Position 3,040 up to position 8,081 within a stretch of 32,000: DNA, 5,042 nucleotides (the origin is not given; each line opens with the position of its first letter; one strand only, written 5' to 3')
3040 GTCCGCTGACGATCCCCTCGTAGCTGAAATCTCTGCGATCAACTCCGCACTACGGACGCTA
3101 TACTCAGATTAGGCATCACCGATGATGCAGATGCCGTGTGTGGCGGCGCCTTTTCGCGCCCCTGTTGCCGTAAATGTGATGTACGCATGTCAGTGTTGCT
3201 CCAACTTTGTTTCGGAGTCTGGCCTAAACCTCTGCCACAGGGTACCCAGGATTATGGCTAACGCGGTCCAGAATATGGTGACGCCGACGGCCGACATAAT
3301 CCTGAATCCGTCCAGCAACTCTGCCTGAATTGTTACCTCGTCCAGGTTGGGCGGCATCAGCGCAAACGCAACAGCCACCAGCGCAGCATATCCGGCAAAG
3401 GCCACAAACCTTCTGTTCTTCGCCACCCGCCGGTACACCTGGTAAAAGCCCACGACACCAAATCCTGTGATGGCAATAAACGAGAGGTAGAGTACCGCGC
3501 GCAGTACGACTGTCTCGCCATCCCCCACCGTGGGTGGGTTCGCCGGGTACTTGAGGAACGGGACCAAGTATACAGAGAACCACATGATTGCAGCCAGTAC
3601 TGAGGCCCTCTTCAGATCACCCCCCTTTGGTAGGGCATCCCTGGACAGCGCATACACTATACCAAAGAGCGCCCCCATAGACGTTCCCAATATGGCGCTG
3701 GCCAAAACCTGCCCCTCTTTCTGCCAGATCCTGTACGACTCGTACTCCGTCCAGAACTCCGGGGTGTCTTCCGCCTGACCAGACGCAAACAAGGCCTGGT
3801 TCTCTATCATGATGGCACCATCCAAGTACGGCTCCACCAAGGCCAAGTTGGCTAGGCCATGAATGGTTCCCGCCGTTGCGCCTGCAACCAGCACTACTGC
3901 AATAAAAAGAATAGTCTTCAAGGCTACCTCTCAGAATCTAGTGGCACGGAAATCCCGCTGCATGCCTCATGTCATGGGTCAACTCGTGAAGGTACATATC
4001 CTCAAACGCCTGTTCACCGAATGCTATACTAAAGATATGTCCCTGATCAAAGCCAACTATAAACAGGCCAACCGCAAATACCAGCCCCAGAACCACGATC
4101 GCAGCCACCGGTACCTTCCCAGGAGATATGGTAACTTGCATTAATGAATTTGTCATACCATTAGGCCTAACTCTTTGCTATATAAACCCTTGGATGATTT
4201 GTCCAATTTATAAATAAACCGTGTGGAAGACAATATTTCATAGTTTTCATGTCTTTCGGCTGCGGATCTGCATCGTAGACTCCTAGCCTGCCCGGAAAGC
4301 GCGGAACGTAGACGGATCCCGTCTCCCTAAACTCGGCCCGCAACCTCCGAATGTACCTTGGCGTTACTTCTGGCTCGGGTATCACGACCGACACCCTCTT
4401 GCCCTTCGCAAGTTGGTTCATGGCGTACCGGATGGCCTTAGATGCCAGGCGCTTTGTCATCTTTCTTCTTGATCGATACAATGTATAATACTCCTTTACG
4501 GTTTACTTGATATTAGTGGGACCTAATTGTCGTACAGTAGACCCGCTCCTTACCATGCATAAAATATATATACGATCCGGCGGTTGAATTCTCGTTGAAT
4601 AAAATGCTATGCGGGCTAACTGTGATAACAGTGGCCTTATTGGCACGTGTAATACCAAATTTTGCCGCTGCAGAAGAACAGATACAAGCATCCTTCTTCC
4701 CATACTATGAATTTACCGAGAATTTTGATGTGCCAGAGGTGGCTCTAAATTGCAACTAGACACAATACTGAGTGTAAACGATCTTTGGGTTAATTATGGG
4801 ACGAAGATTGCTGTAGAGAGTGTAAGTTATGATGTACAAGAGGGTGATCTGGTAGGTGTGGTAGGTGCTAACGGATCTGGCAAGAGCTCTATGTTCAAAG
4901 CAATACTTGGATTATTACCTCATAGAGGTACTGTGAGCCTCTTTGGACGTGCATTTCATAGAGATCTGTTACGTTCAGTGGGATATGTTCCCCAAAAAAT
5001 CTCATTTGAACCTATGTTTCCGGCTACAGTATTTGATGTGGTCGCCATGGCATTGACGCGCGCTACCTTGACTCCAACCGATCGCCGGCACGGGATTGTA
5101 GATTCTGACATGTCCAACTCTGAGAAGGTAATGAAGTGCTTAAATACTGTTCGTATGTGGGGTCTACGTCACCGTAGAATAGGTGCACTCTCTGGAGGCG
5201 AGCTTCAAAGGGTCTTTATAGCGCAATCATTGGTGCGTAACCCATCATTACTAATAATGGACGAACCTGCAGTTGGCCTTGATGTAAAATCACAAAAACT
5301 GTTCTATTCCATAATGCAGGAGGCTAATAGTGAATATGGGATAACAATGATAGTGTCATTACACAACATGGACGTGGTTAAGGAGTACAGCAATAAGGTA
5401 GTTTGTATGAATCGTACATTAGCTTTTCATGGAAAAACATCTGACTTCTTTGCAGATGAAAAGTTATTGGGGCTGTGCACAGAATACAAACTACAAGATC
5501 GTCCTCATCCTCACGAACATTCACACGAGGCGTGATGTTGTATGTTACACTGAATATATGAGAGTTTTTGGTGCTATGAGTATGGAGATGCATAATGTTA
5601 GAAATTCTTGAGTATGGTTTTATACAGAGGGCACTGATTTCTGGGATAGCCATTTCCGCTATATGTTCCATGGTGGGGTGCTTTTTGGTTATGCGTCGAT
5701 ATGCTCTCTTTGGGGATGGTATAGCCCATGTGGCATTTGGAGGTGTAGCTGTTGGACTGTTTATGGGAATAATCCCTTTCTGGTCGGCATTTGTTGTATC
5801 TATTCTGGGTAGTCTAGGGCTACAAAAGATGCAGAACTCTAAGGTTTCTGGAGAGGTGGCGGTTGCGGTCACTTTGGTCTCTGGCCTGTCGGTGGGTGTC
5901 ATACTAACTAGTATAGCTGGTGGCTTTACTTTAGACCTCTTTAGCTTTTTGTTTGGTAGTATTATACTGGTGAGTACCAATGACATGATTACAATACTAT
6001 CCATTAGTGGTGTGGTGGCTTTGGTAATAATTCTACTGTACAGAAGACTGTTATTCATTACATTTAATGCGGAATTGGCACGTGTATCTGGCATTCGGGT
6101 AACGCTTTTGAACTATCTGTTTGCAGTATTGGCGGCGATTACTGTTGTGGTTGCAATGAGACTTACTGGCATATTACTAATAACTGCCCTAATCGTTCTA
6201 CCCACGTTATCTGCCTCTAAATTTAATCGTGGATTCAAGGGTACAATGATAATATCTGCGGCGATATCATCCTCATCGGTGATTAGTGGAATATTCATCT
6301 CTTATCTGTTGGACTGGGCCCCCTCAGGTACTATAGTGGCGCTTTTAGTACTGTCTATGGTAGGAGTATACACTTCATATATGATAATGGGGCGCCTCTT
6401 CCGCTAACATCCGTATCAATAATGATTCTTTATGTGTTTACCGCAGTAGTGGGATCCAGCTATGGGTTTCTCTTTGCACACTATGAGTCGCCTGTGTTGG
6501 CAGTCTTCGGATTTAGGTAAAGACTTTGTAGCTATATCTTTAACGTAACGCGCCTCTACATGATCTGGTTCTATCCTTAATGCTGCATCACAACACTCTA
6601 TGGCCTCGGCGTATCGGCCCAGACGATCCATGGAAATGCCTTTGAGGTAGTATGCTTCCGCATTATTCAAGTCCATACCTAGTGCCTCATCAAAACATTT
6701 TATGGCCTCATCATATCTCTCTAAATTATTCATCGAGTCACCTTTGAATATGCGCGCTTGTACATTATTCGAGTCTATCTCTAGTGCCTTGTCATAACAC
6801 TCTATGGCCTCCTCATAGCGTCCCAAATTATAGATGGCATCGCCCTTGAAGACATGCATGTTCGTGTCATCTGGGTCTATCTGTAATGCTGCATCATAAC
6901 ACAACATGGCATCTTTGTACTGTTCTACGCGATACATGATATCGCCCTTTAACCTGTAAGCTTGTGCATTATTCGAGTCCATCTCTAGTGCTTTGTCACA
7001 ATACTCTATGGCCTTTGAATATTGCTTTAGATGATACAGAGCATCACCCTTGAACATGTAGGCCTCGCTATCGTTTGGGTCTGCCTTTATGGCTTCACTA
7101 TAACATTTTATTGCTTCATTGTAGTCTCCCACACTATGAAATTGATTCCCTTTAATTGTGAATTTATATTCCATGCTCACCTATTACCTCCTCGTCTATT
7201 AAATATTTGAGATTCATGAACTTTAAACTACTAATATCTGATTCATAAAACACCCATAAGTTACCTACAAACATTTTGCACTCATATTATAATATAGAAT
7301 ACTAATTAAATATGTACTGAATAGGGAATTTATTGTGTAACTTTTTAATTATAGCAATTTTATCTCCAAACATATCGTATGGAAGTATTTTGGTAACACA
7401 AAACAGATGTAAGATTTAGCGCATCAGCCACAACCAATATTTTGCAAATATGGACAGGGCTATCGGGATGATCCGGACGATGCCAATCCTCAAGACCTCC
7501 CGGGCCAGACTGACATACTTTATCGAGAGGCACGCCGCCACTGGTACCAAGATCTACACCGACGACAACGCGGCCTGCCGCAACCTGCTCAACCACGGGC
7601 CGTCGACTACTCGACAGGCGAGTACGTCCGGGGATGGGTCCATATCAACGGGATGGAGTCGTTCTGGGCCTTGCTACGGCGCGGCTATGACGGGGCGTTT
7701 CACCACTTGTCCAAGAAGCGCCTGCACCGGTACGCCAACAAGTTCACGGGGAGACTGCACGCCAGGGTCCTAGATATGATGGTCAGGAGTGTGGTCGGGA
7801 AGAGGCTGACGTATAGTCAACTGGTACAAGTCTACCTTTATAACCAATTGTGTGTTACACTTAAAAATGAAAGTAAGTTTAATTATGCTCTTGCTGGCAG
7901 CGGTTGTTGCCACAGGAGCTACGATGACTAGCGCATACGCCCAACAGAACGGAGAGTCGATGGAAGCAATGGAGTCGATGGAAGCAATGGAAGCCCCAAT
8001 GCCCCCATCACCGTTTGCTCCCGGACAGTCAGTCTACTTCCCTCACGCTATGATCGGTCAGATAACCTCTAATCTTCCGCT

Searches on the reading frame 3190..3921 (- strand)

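Call 16: search_protein_families(library=pfam, proteins=[window:3190-3921:-], max_evalue=0.001)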
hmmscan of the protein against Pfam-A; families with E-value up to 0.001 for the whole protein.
window:3190-3921:- (243 aa): 1 family
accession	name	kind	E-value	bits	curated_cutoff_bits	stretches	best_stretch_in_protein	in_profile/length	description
PF09490.15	CbtA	-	1.6e-50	172.7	30.7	1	6-230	4-239/239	Probable cobalt transporter subunit (CbtA)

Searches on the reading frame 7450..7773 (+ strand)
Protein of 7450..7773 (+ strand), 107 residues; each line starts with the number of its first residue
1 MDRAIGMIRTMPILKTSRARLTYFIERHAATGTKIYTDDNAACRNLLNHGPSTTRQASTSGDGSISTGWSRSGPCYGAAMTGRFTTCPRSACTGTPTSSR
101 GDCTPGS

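Call 74: search_protein_families(library=pfam, proteins=[window:7450-7773:+], max_evalue=0.01)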
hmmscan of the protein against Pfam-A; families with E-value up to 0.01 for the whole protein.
window:7450-7773:+ (107 aa): 1 family
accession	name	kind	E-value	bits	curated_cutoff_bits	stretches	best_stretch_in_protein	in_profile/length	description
PF12762.13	DDE_Tnp_IS1595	-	0.0069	16.8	27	1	7-55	52-100/153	ISXO2-like transposase domain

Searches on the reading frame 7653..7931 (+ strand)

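Call 74: search_protein_families(library=pfam, proteins=[window:7653-7931:+], max_evalue=0.01)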
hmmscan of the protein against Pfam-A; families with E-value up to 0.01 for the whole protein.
window:7653-7931:+ (92 aa): 1 family
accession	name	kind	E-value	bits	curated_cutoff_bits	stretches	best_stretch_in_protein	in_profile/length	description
PF12762.13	DDE_Tnp_IS1595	-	4.6e-06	27.2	27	1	2-32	119-149/153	ISXO2-like transposase domain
